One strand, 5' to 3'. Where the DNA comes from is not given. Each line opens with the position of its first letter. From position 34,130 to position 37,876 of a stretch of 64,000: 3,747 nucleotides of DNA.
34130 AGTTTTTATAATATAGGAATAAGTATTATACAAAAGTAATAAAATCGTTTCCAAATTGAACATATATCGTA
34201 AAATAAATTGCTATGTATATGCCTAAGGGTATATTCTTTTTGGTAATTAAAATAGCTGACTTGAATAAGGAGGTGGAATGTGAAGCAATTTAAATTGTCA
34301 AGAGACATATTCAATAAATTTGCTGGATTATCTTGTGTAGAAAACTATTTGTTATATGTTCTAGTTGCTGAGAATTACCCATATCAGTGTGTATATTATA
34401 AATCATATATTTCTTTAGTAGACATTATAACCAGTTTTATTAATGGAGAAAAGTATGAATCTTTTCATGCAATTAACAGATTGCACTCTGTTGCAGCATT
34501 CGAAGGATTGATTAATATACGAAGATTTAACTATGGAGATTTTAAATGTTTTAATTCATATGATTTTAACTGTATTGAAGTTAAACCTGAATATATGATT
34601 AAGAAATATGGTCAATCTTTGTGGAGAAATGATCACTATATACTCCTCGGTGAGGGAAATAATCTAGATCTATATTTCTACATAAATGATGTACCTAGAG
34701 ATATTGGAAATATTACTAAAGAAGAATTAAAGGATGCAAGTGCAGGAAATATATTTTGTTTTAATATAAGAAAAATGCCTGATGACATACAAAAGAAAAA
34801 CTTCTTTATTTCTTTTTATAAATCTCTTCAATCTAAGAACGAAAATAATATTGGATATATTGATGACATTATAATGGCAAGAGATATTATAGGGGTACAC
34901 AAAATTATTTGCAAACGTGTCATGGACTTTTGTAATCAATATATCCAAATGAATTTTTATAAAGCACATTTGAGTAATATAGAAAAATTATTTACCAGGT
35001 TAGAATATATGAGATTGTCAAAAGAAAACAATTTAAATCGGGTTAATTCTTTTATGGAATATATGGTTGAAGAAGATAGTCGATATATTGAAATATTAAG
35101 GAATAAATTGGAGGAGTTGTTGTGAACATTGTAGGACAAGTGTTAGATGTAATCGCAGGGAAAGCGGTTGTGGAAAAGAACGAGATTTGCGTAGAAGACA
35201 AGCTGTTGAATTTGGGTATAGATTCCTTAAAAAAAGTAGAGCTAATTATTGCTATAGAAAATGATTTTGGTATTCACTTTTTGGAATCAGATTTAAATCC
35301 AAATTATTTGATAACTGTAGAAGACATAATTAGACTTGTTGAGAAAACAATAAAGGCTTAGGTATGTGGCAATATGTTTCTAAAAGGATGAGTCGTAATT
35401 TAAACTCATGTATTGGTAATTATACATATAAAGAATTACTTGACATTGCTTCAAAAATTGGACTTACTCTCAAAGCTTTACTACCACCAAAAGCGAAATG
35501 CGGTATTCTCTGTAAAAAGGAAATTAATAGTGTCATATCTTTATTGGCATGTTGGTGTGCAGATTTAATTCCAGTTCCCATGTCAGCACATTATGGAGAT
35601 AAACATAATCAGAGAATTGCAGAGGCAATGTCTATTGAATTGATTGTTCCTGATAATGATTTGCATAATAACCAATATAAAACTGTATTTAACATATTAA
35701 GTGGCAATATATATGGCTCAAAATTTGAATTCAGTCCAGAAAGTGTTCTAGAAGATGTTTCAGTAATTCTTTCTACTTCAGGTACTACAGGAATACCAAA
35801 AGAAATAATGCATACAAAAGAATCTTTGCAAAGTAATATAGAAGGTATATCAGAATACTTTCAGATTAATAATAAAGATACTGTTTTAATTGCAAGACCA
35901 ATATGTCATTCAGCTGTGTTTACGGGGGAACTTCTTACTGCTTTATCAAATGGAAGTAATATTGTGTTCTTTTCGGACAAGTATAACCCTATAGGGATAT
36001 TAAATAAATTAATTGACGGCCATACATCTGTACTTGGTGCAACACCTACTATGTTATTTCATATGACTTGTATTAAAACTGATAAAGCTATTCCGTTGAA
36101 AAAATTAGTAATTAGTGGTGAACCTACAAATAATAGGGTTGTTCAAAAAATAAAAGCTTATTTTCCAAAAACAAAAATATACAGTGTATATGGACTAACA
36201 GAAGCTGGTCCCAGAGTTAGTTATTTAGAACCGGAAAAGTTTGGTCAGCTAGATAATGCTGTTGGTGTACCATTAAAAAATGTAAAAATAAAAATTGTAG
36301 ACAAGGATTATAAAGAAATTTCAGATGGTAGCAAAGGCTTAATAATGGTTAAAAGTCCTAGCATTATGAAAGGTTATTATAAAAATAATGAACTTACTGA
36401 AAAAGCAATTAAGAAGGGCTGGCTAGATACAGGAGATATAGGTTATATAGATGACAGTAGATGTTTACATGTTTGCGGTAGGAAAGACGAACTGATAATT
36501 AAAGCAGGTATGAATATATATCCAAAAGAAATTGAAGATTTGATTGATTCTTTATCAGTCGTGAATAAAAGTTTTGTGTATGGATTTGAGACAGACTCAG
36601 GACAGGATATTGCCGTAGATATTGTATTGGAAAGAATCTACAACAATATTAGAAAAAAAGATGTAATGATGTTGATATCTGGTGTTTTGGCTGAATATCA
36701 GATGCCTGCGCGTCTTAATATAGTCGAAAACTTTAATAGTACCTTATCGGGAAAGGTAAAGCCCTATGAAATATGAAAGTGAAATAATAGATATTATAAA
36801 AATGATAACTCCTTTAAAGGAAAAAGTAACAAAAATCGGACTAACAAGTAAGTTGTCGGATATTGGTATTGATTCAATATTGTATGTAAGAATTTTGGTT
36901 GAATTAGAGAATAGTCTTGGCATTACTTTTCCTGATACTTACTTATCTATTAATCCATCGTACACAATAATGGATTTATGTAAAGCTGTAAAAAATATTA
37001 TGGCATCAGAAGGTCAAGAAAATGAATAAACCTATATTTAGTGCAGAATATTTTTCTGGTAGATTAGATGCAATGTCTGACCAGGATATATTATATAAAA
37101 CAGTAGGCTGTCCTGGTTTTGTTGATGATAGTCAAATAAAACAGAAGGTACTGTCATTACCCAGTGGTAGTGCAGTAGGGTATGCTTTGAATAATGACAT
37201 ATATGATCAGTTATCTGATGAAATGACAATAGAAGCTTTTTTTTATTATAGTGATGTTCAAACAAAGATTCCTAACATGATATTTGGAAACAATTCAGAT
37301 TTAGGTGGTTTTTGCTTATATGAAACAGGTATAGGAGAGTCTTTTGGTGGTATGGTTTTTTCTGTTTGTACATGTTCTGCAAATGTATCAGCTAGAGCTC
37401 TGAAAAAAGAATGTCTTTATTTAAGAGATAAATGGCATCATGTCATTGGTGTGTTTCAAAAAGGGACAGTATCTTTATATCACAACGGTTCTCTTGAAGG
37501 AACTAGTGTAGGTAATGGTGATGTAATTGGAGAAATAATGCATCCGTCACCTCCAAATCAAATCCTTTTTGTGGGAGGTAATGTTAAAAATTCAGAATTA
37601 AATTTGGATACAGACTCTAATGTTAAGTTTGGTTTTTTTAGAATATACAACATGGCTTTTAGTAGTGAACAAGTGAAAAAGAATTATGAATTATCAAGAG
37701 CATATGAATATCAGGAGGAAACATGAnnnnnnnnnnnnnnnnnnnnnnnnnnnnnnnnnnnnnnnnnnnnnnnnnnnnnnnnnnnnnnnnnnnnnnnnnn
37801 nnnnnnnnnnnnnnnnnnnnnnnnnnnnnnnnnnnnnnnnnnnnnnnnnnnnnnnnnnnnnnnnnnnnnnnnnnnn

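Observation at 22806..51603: Hybrid RiPP / acyl-carrier biosynthetic system with two precursors, two radical SAM enzymes, YcaO and a KS/C-domain-free acylation machinery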

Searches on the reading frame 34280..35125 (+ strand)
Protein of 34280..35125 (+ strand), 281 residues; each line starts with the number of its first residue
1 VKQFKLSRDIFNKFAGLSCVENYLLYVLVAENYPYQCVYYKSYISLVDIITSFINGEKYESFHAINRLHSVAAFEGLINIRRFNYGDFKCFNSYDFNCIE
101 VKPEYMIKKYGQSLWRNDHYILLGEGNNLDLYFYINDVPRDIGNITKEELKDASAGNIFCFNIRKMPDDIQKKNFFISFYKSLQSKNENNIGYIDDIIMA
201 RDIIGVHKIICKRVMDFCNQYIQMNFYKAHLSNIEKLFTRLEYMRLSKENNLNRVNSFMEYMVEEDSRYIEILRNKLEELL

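Call 4: search_protein_families(library=pfam, proteins=[window:34280-35125:+], max_evalue=0.01)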
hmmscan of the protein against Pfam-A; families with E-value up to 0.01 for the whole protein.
window:34280-35125:+ (281 aa): 0 families

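Call 7: search_protein_families(library=ncbifam, proteins=[window:34280-35125:+], max_evalue=0.01)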
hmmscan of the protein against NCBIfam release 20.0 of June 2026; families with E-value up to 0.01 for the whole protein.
window:34280-35125:+ (281 aa): 0 families

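Call 35: search_protein_families(library=ncbifam, proteins=[window:34280-35125:+], max_evalue=10)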
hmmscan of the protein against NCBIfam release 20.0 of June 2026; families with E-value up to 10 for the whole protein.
window:34280-35125:+ (281 aa): 1 family
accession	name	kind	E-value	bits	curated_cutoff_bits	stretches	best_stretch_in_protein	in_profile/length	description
NF001477.0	PRK00326.2-4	equivalog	0.028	14.4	162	1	81-120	29-68/155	division/cell wall cluster transcriptional repressor MraZ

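Call 59: search_solved_structures(query=window:34280-35125:+, max_evalue=1)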
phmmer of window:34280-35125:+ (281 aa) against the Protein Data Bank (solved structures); distinct sequences matched with E-value up to 1: 0.

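Call 83: predict_structure(alignment_id=A3)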
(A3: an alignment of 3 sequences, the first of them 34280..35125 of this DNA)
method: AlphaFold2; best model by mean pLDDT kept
length: 281 residues; sequences in the alignment: 3
mean_pLDDT: 51.8   pTM: 0.39
mean pLDDT of the five models: 51.8, 49.6, 48.0, 43.4, 39.4
residues with pLDDT >= 90: 0; 70-90: 40; 50-70: 120; < 50: 121
segments of 3 or more residues with pLDDT < 50: 1-72, 75-95, 159-167, 183-193
pLDDT, mean of each block of 10 residues (from residue 1): 22 32 39 29 40 37 37 47 45 51 72 58 62 57 68 62 46 53 44 51 51 51 59 70 73 72 63 60 55
secondary structure, 60 per line:
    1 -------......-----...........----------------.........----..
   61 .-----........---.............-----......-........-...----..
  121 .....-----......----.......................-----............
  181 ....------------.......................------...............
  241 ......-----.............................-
elements in order: H8-13 H19-29 H46-54 H67-74 E78-84 H85-90 E96-101 H103-110 E119-125 E131-136 E141-146 H147-153 E154-163 H169-184 H197-219 H226-246 H252-280

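Call 86: fold_search(model_id=the predicted structure, library=pdb)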
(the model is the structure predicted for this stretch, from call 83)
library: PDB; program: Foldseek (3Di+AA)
matches with E <= 10: 583; with E <= 0.001: 10
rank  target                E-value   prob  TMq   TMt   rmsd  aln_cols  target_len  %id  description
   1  9qvp_A                2.6e-05  1.00  0.40  0.38   8.2       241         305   10  Crystal structure of the CtaG_H128A variant from Ruminiclostridium cellulolyticum (P2(1)2(1)2(1)-medium) (released 2025-10-01)
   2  9qvq_B                3.3e-05  1.00  0.41  0.38   8.6       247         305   11  Crystal structure of the CtaG_H128A variant from Ruminiclostridium cellulolyticum in complex with PHBA (P2(1)-medium) (released 2025-10-01)
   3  9qvl                  3.5e-05  1.00  0.34  0.32   9.8       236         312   10  Crystal structure of the CtaG_C11A variant from Ruminiclostridium cellulolyticum (P2(1)2(1)2(1)-small) (released 2025-10-01)
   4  9qvj_A                3.9e-05  1.00  0.38  0.36   8.4       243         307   11  Crystal structure of CtaG from Ruminiclostridium cellulolyticum (P2(1)-medium) (released 2025-10-01)
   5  9qvo                  7.8e-05  1.00  0.38  0.36   8.4       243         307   10  Crystal structure of the CtaG_H128A variant from Ruminiclostridium cellulolyticum (P2(1)-small) (released 2025-10-01)
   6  9qvk                  8.7e-05  1.00  0.39  0.36   8.2       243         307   11  Crystal structure of the CtaG_C11A variant from Ruminiclostridium cellulolyticum (P2(1)-small) (released 2025-10-01)
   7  9qvs                  1.7e-04  1.00  0.40  0.37   8.1       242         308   12  Crystal structure of the CtaG_D144N variant from Ruminiclostridium cellulolyticum (P2(1)-small) (released 2025-10-01)
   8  7yn1_B                2.9e-04  1.00  0.37  0.31  14.3       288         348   11  Crystal structure of selenomethionine labeled CcbD (released 2023-08-02)
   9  9quz                  4.1e-04  1.00  0.39  0.36   8.2       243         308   11  Crystal structure of CtaG from Ruminiclostridium cellulolyticum (P2(1)-small) (released 2025-10-01)
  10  8gs1_D                7.4e-04  1.00  0.37  0.32   9.8       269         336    5  Crystal structure of AziU2-U3 complex from Streptomyces sahachiroi NRRL2485 (released 2023-09-06)
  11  7yn2_B                1.8e-03  1.00  0.42  0.36  11.8       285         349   10  Crystal structure of CcbD with methylthiolincosamide (released 2023-08-02)
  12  7sgr_A                3.3e-03  0.89  0.23  0.11  23.1       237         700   13  Structure of hemolysin A secretion system HlyB/D complex (released 2022-09-14)
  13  8vp5_B                3.5e-03  0.94  0.23  0.10  19.5       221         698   10  Cryo-EM structure of the ABC transporter PCAT1 bound with ADP and Substrate (released 2024-10-30)
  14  8gs1_B                3.7e-03  0.99  0.36  0.32   9.8       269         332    5  Crystal structure of AziU2-U3 complex from Streptomyces sahachiroi NRRL2485 (released 2023-09-06)
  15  7yn1_A                4.4e-03  1.00  0.42  0.36  11.3       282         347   11  Crystal structure of selenomethionine labeled CcbD (released 2023-08-02)
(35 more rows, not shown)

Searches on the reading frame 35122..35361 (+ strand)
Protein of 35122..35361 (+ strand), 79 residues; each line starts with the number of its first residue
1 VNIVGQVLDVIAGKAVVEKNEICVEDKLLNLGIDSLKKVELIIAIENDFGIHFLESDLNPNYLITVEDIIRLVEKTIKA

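Call 4: search_protein_families(library=pfam, proteins=[window:35122-35361:+], max_evalue=0.01)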
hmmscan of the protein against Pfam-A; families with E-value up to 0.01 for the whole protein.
window:35122-35361:+ (79 aa): 2 families
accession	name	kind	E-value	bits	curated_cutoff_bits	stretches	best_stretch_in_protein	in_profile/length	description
PF00550.31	PP-binding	-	1.1e-05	26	20.8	1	7-58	3-54/67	Phosphopantetheine attachment site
PF23297.2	ACP_SdgA_C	-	0.0012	19.3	27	1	3-75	11-81/95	Highly reducing polyketide synthase sdgA, C-terminal ACP domain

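Call 7: search_protein_families(library=ncbifam, proteins=[window:35122-35361:+], max_evalue=0.01)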
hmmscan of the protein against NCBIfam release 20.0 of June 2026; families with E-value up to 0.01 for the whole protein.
window:35122-35361:+ (79 aa): 16 families
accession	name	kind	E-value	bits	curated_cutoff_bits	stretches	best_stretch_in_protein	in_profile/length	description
NF002148.0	PRK00982.1-2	subfamily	1.3e-10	40.9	71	1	2-76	4-77/79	acyl carrier protein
NF058660.1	cispen_ACP_AmcB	equivalog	2.6e-09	37.1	80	1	17-76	18-78/80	cispentacin biosynthesis acyl carrier protein AmcB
TIGR00517.1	acyl_carrier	equivalog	5.4e-09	35.8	70.45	1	2-75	3-75/77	acyl carrier protein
NF002150.0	PRK00982.1-4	subfamily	1.3e-07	31.7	66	1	2-76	5-78/80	acyl carrier protein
NF002151.0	PRK00982.1-5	equivalog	1.8e-07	31.2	92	1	3-76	4-76/78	acyl carrier protein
NF002149.0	PRK00982.1-3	equivalog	1.9e-07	30.9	106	1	2-75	3-75/78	acyl carrier protein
NF005480.0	PRK07081.1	equivalog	3.3e-07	30.2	72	1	15-75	15-75/83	acyl carrier protein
NF006031.0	PRK08172.1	equivalog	1.9e-06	28.4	76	1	1-78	3-79/82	acyl carrier protein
NF040636.1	AcpM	exception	3.2e-06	27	146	1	2-75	5-77/93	meromycolate extension acyl carrier protein AcpM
NF002147.0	PRK00982.1-1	equivalog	3.2e-06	26.9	84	1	3-76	8-80/83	acyl carrier protein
NF003464.0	PRK05087.1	equivalog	3.9e-06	26.8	68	1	1-75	1-76/78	D-alanine--poly(phosphoribitol) ligase subunit DltC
NF005079.0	PRK06508.1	equivalog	1.4e-05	25.3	83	1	6-53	7-55/93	acyl carrier protein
NF009104.0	PRK12449.1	equivalog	6e-05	22.9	70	1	3-73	6-75/80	acyl carrier protein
NF005798.0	PRK07639.1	equivalog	0.0002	21.7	100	1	29-76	32-81/91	petrobactin biosynthesis protein AsbD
TIGR01688.1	dltC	equivalog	0.00096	19.2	52.35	1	6-74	3-72/73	D-alanine--poly(phosphoribitol) ligase subunit 2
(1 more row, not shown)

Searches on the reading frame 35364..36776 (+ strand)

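Call 4: search_protein_families(library=pfam, proteins=[window:35364-36776:+], max_evalue=0.01)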
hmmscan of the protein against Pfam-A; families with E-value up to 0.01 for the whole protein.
window:35364-36776:+ (470 aa): 3 families
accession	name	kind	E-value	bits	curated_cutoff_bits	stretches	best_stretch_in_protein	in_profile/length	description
PF00501.34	AMP-binding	-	9.1e-48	163.4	29.9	1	19-339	21-384/384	AMP-binding enzyme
PF18164.7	GNAT_C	-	0.00068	20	22.8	1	144-215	25-95/142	GNAT-like C-terminal domain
PF13193.12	AMP-binding_C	-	0.0075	17.6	24.5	0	389-464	1-76/76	AMP-binding enzyme C-terminal domain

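Call 7: search_protein_families(library=ncbifam, proteins=[window:35364-36776:+], max_evalue=0.01)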
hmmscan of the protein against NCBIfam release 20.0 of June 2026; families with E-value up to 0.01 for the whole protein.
window:35364-36776:+ (470 aa): 109 families (the best 25 are shown)
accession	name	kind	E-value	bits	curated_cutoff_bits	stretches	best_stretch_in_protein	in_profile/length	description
NF004837.0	PRK06187.1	subfamily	1.6e-65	221.4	476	1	124-466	164-514/531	long-chain-fatty-acid--CoA ligase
NF002966.0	PRK03640.1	equivalog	6.8e-60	203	556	1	19-466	27-472/483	o-succinylbenzoate--CoA ligase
TIGR01923.1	menE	equivalog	1.2e-58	199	330.15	1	22-466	2-438/442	o-succinylbenzoate--CoA ligase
NF005797.0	PRK07638.1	equivalog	1.2e-56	192.3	518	1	20-466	27-471/487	acyl-CoA synthetase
NF005702.0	PRK07514.1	subfamily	1.6e-55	188.4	558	1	127-466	154-492/506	malonyl-CoA synthase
NF006182.0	PRK08316.1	subfamily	2.4e-53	181.4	663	1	125-465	166-508/523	fatty acyl-CoA synthetase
NF052269.1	Staph_lig_FadD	equivalog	1.6e-51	175.2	650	1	77-465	105-484/499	long-chain-fatty-acid--CoA ligase FadD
NF052580.1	Str24CoAsynCasG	equivalog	4.6e-48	163.9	750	1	130-465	188-541/548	steroid-24-oyl-CoA synthetase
TIGR01733.1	AA-adenyl-dom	subfamily_domain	5.4e-48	163.8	317.4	1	21-405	1-409/409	amino acid adenylation domain-containing protein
NF004114.0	PRK05605.1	equivalog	7.8e-47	159.8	766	1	122-467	213-562/575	long-chain-fatty-acid--CoA ligase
NF004758.0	PRK06087.1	equivalog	5.5e-46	157.1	736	1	128-469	186-530/548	medium-chain fatty-acid--CoA ligase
NF004511.1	PRK05852.1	equivalog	1.6e-45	155.7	650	1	21-465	28-495/505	FadD7 family fatty acid--CoA ligase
NF009233.0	PRK12583.1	subfamily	5.9e-45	153.7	832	1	130-469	201-545/558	fatty acid CoA ligase family protein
NF006523.0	PRK08974.1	equivalog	1.2e-44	152.4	884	1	124-465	200-544/561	long-chain-fatty-acid--CoA ligase FadD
TIGR03098.1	ligase_PEP_1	hypoth_equivalog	1.3e-44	152.6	592.35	1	127-465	160-509/517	acyl-CoA ligase (AMP-forming), exosortase A system-associated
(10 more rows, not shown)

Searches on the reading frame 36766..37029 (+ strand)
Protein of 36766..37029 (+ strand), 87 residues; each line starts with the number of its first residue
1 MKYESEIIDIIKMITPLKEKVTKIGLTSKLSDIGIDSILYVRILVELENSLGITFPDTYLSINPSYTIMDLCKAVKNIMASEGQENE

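Call 4: search_protein_families(library=pfam, proteins=[window:36766-37029:+], max_evalue=0.01)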
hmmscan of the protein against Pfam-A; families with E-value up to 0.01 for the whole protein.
window:36766-37029:+ (87 aa): 1 family
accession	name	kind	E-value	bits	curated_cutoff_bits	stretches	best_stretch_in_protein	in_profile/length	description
PF00550.31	PP-binding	-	5.3e-07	30.2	20.8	1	19-60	13-54/67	Phosphopantetheine attachment site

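Call 7: search_protein_families(library=ncbifam, proteins=[window:36766-37029:+], max_evalue=0.01)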
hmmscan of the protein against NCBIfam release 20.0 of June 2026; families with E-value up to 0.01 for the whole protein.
window:36766-37029:+ (87 aa): 10 families
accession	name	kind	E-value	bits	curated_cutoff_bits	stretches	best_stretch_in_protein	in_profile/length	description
NF005480.0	PRK07081.1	equivalog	7.4e-08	32.2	72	1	4-82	2-80/83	acyl carrier protein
NF005798.0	PRK07639.1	equivalog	3.9e-05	24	100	1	9-77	12-80/91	petrobactin biosynthesis protein AsbD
NF040636.1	AcpM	exception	0.00013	22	146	1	6-84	9-84/93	meromycolate extension acyl carrier protein AcpM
NF003464.0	PRK05087.1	equivalog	0.00017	21.5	68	1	1-58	1-57/78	D-alanine--poly(phosphoribitol) ligase subunit DltC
NF058660.1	cispen_ACP_AmcB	equivalog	0.00032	20.8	80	1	20-77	19-77/80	cispentacin biosynthesis acyl carrier protein AmcB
NF009104.0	PRK12449.1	equivalog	0.0019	18.1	70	1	19-58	20-60/80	acyl carrier protein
NF002147.0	PRK00982.1-1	equivalog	0.0021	17.8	84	1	7-60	12-64/83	acyl carrier protein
TIGR00517.1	acyl_carrier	equivalog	0.003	17.4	70.45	1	6-58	7-58/77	acyl carrier protein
NF002148.0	PRK00982.1-2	subfamily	0.0066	16.3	71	1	16-59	16-60/79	acyl carrier protein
NF002150.0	PRK00982.1-4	subfamily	0.0094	16.2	66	0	16-58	17-60/80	acyl carrier protein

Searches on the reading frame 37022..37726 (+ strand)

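Call 4: search_protein_families(library=pfam, proteins=[window:37022-37726:+], max_evalue=0.01)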
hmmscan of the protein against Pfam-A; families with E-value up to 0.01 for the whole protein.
window:37022-37726:+ (234 aa): 1 family
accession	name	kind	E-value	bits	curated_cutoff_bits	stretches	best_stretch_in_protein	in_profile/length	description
PF13385.13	Laminin_G_3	-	2.2e-12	47.8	27.6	1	62-219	14-151/151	Concanavalin A-like lectin/glucanases superfamily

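Call 7: search_protein_families(library=ncbifam, proteins=[window:37022-37726:+], max_evalue=0.01)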
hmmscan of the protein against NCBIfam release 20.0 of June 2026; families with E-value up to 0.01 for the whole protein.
window:37022-37726:+ (234 aa): 1 family
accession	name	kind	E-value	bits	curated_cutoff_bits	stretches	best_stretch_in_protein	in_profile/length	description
NF052521.1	TafC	equivalog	0.0019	17.4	410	1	134-227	280-365/373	TafC family fimbrial protein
